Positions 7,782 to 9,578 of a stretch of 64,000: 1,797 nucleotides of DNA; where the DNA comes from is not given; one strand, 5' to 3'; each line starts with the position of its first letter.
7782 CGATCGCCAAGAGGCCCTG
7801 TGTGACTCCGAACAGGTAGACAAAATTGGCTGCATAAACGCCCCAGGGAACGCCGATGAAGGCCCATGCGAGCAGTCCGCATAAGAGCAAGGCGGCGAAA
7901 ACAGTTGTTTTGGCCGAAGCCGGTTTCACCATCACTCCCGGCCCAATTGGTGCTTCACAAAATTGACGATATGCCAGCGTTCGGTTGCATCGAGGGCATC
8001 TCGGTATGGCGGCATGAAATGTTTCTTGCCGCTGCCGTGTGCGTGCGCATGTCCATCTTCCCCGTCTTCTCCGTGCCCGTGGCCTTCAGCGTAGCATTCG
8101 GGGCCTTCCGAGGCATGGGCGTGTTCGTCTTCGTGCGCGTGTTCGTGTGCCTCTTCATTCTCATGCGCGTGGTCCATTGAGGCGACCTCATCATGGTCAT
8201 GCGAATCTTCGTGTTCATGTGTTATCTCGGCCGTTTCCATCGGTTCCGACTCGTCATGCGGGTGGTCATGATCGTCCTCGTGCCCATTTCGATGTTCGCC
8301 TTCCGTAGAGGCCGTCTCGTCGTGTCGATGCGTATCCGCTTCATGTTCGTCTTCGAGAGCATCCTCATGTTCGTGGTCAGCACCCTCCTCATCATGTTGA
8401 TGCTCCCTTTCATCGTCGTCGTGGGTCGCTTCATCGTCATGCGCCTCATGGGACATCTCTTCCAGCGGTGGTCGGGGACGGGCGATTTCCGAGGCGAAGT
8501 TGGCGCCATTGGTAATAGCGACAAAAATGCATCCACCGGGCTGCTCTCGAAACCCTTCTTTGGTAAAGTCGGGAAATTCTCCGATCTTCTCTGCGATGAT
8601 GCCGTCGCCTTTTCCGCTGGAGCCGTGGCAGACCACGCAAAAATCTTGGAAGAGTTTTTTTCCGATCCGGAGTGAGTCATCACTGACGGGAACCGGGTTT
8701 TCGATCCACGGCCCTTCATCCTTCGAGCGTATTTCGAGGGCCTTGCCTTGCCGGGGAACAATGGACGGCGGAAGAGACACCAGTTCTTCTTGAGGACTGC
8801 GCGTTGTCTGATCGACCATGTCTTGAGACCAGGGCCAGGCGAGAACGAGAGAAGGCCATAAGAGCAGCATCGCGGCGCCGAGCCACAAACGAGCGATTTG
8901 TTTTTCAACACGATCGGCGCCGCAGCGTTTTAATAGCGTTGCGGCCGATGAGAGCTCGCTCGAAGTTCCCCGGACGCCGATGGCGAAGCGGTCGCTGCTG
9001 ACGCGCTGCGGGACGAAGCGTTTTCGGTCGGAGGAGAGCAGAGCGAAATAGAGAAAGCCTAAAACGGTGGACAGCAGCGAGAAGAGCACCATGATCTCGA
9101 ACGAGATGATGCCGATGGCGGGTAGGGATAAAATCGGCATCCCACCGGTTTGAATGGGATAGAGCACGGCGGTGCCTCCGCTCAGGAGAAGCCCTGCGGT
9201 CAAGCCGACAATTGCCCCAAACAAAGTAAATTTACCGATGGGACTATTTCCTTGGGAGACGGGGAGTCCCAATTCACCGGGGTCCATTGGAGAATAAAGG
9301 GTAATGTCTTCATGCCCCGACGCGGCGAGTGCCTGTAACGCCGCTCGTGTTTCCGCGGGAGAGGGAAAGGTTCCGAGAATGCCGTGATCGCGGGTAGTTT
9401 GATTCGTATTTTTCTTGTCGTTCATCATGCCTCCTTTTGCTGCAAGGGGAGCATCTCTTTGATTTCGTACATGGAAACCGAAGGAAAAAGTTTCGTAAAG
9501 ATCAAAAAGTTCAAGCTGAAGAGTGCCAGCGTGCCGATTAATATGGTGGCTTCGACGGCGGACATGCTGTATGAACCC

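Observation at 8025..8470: About 148-residue His/Asp/Glu-rich insertion inside the heme domain of a fused ActD-ActE cytochrome c of alternative complex III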

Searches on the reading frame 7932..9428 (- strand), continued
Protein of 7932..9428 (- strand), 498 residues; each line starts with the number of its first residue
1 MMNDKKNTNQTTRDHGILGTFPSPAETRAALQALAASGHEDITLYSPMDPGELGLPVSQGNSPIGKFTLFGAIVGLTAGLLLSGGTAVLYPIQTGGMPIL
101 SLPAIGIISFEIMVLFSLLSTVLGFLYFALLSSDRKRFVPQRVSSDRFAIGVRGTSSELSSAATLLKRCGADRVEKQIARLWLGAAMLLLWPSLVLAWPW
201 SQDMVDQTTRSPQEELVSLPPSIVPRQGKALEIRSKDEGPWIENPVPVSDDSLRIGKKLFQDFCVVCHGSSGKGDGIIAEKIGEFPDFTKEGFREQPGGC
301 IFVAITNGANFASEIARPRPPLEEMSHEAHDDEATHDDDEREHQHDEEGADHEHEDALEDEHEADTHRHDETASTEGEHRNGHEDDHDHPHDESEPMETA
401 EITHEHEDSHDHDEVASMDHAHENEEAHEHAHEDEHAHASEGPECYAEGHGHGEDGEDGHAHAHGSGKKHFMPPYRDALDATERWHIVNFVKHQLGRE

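Call 39: fold_search(model_id=the predicted structure, library=pdb)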
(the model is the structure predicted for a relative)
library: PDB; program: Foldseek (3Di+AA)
matches with E <= 10: 295; with E <= 0.001: 3
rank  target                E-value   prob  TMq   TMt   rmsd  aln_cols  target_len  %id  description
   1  8k9e_D                2.6e-06  1.00  0.27  0.65   4.6       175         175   23  Cryo-EM structure of the photosynthetic alternative complex III from Chloroflexus aurantiacus at 3.3 angstrom (released 2024-03-06)
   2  6lod_D                7.3e-05  1.00  0.25  0.62   4.9       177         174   21  Cryo-EM structure of the air-oxidized photosynthetic alternative complex III from Roseiflexus castenholzii (released 2020-11-04)
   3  6btm_D                1.4e-04  1.00  0.24  0.55   6.0       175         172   19  Structure of Alternative Complex III from Flavobacterium johnsoniae (Wild Type) (released 2018-05-09)
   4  6f0k_D                1.6e-03  1.00  0.25  0.62   4.6       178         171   23  Alternative complex III (released 2018-05-09)
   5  8k9e_E                2.6e-03  1.00  0.13  0.37  10.7       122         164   30  Cryo-EM structure of the photosynthetic alternative complex III from Chloroflexus aurantiacus at 3.3 angstrom (released 2024-03-06)
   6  6lod_E                8.3e-03  1.00  0.14  0.40  10.3       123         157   21  Cryo-EM structure of the air-oxidized photosynthetic alternative complex III from Roseiflexus castenholzii (released 2020-11-04)
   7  6f0k_E                3.0e-02  1.00  0.13  0.34  12.0       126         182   22  Alternative complex III (released 2018-05-09)
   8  3rrk                  3.6e-02  0.30  0.08  0.11  30.6       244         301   16  Crystal structure of the cytoplasmic N-terminal domain of subunit I, homolog of subunit a, of V-ATPase (released 2011-08-10)
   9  9vr0_MODEL_1_A        8.6e-02  1.00  0.12  0.49   1.6        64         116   30  NMR solution structure of termini-truncated oxidized cytochrome c552 from Thioalkalivibrio paradoxus (released 2025-07-30)
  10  7o9u_MODEL_1_A        1.7e-01  0.97  0.14  0.39  14.6        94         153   24  Solution structure of oxidized cytochrome c552 from Thioalkalivibrio paradoxus (released 2021-05-05)
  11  2uuv_B                8.5e-01  0.57  0.13  0.12  12.9       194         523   13  alkyldihydroxyacetonephosphate synthase in P1 (released 2007-06-26)
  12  2uuu_C                8.9e-01  0.44  0.12  0.11  10.3       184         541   11  alkyldihydroxyacetonephosphate synthase in P212121 (released 2007-06-26)
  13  6u9d_L                8.9e-01  0.08  0.08  0.13  20.1       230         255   12  Saccharomyces cerevisiae acetohydroxyacid synthase (released 2020-07-15)
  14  6btm_E                9.8e-01  0.77  0.14  0.40   6.0       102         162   24  Structure of Alternative Complex III from Flavobacterium johnsoniae (Wild Type) (released 2018-05-09)
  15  2uuv_D                1.1e+00  0.35  0.12  0.12  18.1       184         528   11  alkyldihydroxyacetonephosphate synthase in P1 (released 2007-06-26)
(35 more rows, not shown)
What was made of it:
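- On Alternative complex III (ActABCDEF): Foldseek matches the ActD chains (call 39).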

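Call 46: search_protein_families(library=pfam, proteins=[L001:708-1541:+, L001:2189-2818:+, L001:10415-10780:+, L001:11034-11435:+, L001:13318-14745:-, L001:12720-13244:-, L003:905-2089:-, L003:2350-2751:+], max_evalue=0.01)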
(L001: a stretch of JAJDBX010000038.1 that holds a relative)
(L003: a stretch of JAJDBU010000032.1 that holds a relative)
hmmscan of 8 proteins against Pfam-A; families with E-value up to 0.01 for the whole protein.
L001:708-1541:+ (277 aa): 1 family
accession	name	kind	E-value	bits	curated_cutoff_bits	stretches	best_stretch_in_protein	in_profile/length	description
PF11306.15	DUF3108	-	2.7e-42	145.4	26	1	46-252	2-208/209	Protein of unknown function (DUF3108)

L001:2189-2818:+ (209 aa): 0 families

L001:10415-10780:+ (121 aa): 1 family
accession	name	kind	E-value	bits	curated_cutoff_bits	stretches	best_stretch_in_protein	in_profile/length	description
PF04134.17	DCC1-like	-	5.8e-31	108.5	27.8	1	9-118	1-113/113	DCC1-like thiol-disulfide oxidoreductase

L001:11034-11435:+ (133 aa): 0 families

L001:13318-14745:- (475 aa): 9 families
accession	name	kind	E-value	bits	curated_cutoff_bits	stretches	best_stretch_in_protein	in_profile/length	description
PF07992.20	Pyr_redox_2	-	2.4e-65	221.3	26.1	1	15-331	2-291/291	Pyridine nucleotide-disulphide oxidoreductase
PF02852.28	Pyr_redox_dim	-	4e-26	91.8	25.3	1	352-459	2-109/110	Pyridine nucleotide-disulphide oxidoreductase, dimerisation domain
PF00070.33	Pyr_redox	-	1.9e-16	60.8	22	1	180-250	1-71/82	Pyridine nucleotide-disulphide oxidoreductase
PF13738.12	Pyr_redox_3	-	5.1e-16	59.2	30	1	17-315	1-305/305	Pyridine nucleotide-disulphide oxidoreductase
PF03486.20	HI0933_like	-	3.4e-06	27.1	50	1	187-300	76-187/244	HI0933-like protein Rossmann domain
PF01134.28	GIDA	-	9.8e-06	25.3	22.1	1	15-150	1-150/391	Glucose inhibited division protein A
PF12831.13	FAD_oxidored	-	0.00025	20.9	27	1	15-60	1-47/416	FAD dependent oxidoreductase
PF13434.12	Lys_Orn_oxgnase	-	0.00046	19.9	21.3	0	136-223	143-235/339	L-lysine 6-monooxygenase/L-ornithine 5-monooxygenase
PF13241.12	NAD_binding_7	-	0.0089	17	22.1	0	13-46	7-40/104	Putative NAD(P)-binding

L001:12720-13244:- (174 aa): 0 families

L003:905-2089:- (394 aa): 1 family
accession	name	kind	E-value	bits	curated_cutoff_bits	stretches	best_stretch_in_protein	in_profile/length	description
PF00155.27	Aminotran_1_2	-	2.4e-64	218.2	19.7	1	31-370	2-346/361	Aminotransferase class I and II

L003:2350-2751:+ (133 aa): 0 families

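Call 55: find_related_loci(query=A1, collection=metagenome_contigs, flank=6000)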
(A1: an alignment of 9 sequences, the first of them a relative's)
Query A1 (498 aa) in metagenome_contigs; peptide patterns used: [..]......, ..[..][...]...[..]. (x = any residue, [..] = any of these).
218 stretches matched a pattern; 113 encode a relative of the query (tblastn E <= 1e-3); the best 80 are kept; 80 distinct loci.
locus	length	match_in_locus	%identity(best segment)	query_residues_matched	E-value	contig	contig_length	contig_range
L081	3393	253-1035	29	40-282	5e-27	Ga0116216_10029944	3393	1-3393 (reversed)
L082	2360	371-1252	28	10-281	5e-27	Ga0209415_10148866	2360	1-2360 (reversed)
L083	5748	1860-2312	38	173-318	7e-25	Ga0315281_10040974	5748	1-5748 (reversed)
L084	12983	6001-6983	38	13-318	2e-24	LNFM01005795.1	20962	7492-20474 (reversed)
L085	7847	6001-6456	38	172-318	4e-24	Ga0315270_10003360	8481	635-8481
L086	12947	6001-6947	40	13-318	3e-34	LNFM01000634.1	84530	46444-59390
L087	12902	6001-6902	37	21-309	4e-29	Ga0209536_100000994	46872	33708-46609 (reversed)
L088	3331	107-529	37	183-318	8e-23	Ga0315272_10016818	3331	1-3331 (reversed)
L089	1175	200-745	34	136-318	3e-23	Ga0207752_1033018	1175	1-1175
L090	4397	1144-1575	37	172-308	2e-22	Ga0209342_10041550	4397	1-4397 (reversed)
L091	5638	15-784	37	89-495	8e-28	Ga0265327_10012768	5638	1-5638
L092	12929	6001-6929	36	15-308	3e-30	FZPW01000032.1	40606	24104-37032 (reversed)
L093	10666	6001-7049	30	15-348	7e-22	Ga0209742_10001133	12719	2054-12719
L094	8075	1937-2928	38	1-318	3e-33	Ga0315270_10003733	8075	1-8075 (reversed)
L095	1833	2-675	39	121-495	6e-22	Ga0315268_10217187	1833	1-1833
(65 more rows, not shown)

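Call 70: find_encoding_contigs(protein=P0006, flank=3000, max_places=2)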
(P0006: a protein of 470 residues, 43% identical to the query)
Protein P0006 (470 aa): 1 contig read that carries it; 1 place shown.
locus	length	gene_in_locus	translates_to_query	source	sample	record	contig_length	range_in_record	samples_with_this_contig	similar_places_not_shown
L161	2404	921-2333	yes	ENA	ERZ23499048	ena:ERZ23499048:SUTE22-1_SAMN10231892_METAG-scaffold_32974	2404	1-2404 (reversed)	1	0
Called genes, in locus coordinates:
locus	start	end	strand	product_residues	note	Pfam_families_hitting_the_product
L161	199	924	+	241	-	PF03916:NrfD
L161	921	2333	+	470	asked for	PF11821:ActD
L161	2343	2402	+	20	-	?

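Call 71: find_encoding_contigs(protein=P0009, flank=10000, max_places=2)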
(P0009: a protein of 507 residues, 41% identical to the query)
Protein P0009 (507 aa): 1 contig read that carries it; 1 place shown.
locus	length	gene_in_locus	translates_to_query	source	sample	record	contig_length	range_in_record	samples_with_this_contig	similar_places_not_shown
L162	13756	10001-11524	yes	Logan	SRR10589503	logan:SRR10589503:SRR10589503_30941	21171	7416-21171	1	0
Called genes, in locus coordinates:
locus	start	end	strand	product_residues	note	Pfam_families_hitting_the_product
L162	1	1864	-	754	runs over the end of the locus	PF00672:HAMP, PF00015:MCPsignal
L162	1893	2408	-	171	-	-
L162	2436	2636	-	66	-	PF13620:CarboxypepD_reg (weak), PF14686:fn3_3 (weak)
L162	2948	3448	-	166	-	PF07396:Porin_O_P (weak)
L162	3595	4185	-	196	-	-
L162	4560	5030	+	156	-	PF02085:Cytochrom_CIII (weak), PF14537:Cytochrom_c3_2 (faint), PF14522:Cytochrome_C7 (weak)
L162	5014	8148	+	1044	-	PF13183:Fer4_8 (faint), PF04879:Molybdop_Fe4S4, PF00384:Molybdopterin, PF01568:Molydop_binding, PF12797:Fer4_2 (weak), PF12838:Fer4_7 (weak), PF13247:Fer4_11 (weak)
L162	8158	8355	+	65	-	PF15919:HicB_lk_antitox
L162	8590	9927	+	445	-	PF03916:NrfD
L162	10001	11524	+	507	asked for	PF11821:ActD, PF00034:Cytochrom_C (faint)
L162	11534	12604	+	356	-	-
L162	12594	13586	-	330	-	PF13495:Phage_int_SAM_4, PF00589:Phage_integrase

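Call 72: find_encoding_contigs(protein=P0003, flank=10000, max_places=2)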
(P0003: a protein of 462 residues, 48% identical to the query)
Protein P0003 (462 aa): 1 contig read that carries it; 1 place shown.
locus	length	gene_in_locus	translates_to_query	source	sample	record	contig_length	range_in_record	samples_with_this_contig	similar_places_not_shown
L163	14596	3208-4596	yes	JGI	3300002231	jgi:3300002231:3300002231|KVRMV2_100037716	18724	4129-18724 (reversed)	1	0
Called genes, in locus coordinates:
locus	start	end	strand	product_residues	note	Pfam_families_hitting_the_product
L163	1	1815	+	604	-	?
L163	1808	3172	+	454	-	PF03916:NrfD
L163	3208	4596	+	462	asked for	PF11821:ActD, PF00034:Cytochrom_C (faint)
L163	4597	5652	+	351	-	-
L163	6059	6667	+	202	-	PF02552:CO_dh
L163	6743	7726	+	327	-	PF01855:POR_N, PF02780:Transketolase_C (weak), PF17147:PFOR_II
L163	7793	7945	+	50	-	-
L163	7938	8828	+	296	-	PF02775:TPP_enzyme_C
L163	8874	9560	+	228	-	PF01558:POR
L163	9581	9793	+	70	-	PF12837:Fer4_6 (faint), PF14697:Fer4_21, PF12838:Fer4_7 (faint)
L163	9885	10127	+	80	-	-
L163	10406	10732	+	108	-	-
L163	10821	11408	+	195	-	-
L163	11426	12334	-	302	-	PF03308:MeaB, PF03193:RsgA_GTPase (faint), PF13191:AAA_16 (faint), PF13401:AAA_22 (faint), PF03029:ATP_bind_1 (faint)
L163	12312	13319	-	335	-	PF02771:Acyl-CoA_dh_N, PF02770:Acyl-CoA_dh_M, PF00441:Acyl-CoA_dh_1, PF08028:Acyl-CoA_dh_2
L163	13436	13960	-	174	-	PF01796:OB_ChsH2_C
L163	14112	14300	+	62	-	-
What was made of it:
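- Genes of the rTCA-type 2-oxoacid:ferredoxin oxidoreductase kind lie beside the operon in L163 (call 72).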

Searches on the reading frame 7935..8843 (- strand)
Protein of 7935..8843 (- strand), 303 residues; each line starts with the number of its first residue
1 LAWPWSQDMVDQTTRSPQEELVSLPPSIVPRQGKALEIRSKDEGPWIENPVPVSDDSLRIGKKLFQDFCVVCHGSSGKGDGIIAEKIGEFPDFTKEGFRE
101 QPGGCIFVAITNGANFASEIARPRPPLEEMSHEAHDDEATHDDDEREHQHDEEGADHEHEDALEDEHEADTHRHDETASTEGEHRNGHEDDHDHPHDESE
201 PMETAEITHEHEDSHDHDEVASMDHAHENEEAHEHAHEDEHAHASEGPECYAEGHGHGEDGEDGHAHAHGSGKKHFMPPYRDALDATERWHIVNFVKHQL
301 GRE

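Call 65: predict_structure(alignment_id=A3)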
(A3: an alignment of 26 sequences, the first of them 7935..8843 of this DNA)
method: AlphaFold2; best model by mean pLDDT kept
length: 303 residues; sequences in the alignment: 26
mean_pLDDT: 67.1   pTM: 0.54
mean pLDDT of the five models: 67.1, 66.1, 65.9, 65.4, 64.9
residues with pLDDT >= 90: 77; 70-90: 44; 50-70: 110; < 50: 72
segments of 3 or more residues with pLDDT < 50: 1-3, 160-162, 167-177, 179-187, 205-208, 218-221, 233-244, 263-270
pLDDT, mean of each block of 10 residues (from residue 1): 56 59 57 62 92 98 97 94 87 89 94 79 66 53 52 52 50 46 46 52 51 49 50 49 62 57 45 75 93 96 75
secondary structure, 60 per line:
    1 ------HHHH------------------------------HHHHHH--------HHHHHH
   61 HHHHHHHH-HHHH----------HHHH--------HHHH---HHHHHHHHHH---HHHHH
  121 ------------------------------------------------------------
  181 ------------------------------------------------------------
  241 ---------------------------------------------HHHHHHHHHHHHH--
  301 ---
elements in order: H7-10 H41-46 H55-68 H70-73 H84-87 H96-99 H103-112 H116-120 H286-298

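Call 69: fold_search(model_id=the predicted structure, library=pdb)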
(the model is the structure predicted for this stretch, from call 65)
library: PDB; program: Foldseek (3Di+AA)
matches with E <= 10: 73; with E <= 0.001: 1
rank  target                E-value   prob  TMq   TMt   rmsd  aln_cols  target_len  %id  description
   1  8k9e_E                5.4e-04  1.00  0.22  0.39   6.1        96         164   30  Cryo-EM structure of the photosynthetic alternative complex III from Chloroflexus aurantiacus at 3.3 angstrom (released 2024-03-06)
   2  6lod_E                1.2e-03  1.00  0.21  0.39   1.4        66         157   26  Cryo-EM structure of the air-oxidized photosynthetic alternative complex III from Roseiflexus castenholzii (released 2020-11-04)
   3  9vr0_MODEL_1_A        5.0e-03  1.00  0.21  0.52   6.0        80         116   28  NMR solution structure of termini-truncated oxidized cytochrome c552 from Thioalkalivibrio paradoxus (released 2025-07-30)
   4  6f0k_E                1.1e-02  1.00  0.20  0.33   1.7        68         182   32  Alternative complex III (released 2018-05-09)
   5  7o9u_MODEL_1_A        3.9e-02  0.98  0.21  0.38  12.2        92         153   25  Solution structure of oxidized cytochrome c552 from Thioalkalivibrio paradoxus (released 2021-05-05)
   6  5mxy                  7.7e-02  0.99  0.16  0.56   1.7        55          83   25  KustC0563 c-type cytochrome (released 2018-02-14)
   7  6h5l_B                1.7e-01  0.96  0.19  0.25   3.5        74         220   28  Kuenenia stuttgartiensis reducing HAO-like protein complex Kustc0457/Kustc0458 (released 2019-04-10)
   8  6btm_E                3.8e-01  0.80  0.19  0.34   3.2        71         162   30  Structure of Alternative Complex III from Flavobacterium johnsoniae (Wild Type) (released 2018-05-09)
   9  7o38                  5.1e-01  0.77  0.16  0.53   2.7        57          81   32  cytochrome C kustc0562 from Kuenenia stuttgartiensis (released 2021-10-13)
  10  5mxz                  5.4e-01  0.85  0.16  0.56   1.8        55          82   27  Kustc0563 Y40F mutant (released 2018-02-14)
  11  2c8s                  5.4e-01  0.41  0.15  0.29   5.9        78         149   23  CYTOCHROME CL FROM METHYLOBACTERIUM EXTORQUENS (released 2005-12-08)
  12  3mk7_C                9.5e-01  0.41  0.15  0.15   6.0        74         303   26  The structure of CBB3 cytochrome oxidase (released 2010-08-04)
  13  1bl9_A                1.1e+00  0.44  0.17  0.10  12.1        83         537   18  CONFORMATIONAL CHANGES OCCURRING UPON REDUCTION IN NITRITE REDUCTASE FROM PSEUDOMONAS AERUGINOSA (released 1999-04-27)
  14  7c90_D                1.1e+00  0.51  0.16  0.30   2.9        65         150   23  Crystal structure of Cytochrome CL from the marine methylotrophic bacterium Methylophaga aminisulfidivorans MPT (Ma-Cy (released 2020-07-22)
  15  8smr_G                1.2e+00  0.47  0.17  0.17   2.9        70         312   26  cytochrome bc1-cbb3 supercomplex from Pseudomonas aeruginosa (released 2023-10-11)
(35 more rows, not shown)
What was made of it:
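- On Class I c-type cytochrome fold: The top Foldseek hits are ActE and cytochrome c552 (calls 39, 69).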

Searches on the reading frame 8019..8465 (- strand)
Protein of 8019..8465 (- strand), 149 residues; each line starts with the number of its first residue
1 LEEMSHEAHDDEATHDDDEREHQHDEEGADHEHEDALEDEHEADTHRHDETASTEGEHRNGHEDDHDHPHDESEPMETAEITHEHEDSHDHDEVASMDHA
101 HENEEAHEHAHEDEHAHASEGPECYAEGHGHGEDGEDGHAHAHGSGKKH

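Call 75: search_protein_families(library=pfam, proteins=[window:8019-8465:-], max_evalue=10)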
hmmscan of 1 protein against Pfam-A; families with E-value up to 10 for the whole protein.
window:8019-8465:- (149 aa): 0 families

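Call 76: search_solved_structures(query=window:8019-8465:-, max_evalue=1)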
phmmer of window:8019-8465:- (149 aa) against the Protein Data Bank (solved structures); distinct sequences matched with E-value up to 1: 0.
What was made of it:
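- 8016..8504 (-): Insertion between Gly308 and Met472 (residues 309-471); the His/Asp/Glu-rich core is residues 322-470, nt 8019-8465. The segment has no Pfam or PDB match on its own (calls 75, 76).
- On His-rich (HX)n metal-binding loops (ZnuA-type, ZIP/CDF-type): The insert alone has no Pfam hit at E<=10 and no PDB sequence hit at E<=1 (calls 75, 76).
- Closest known: His/Asp/Glu-rich flexible loops of periplasmic metal-handling proteins. Different: There is no sequence homology (calls 75, 76).
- The insert has no detectable homology to any known metal-binding family (calls 75, 76).
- Tried and rejected: Pfam and PDB sequence searches with the insert alone found nothing (calls 75, 76).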
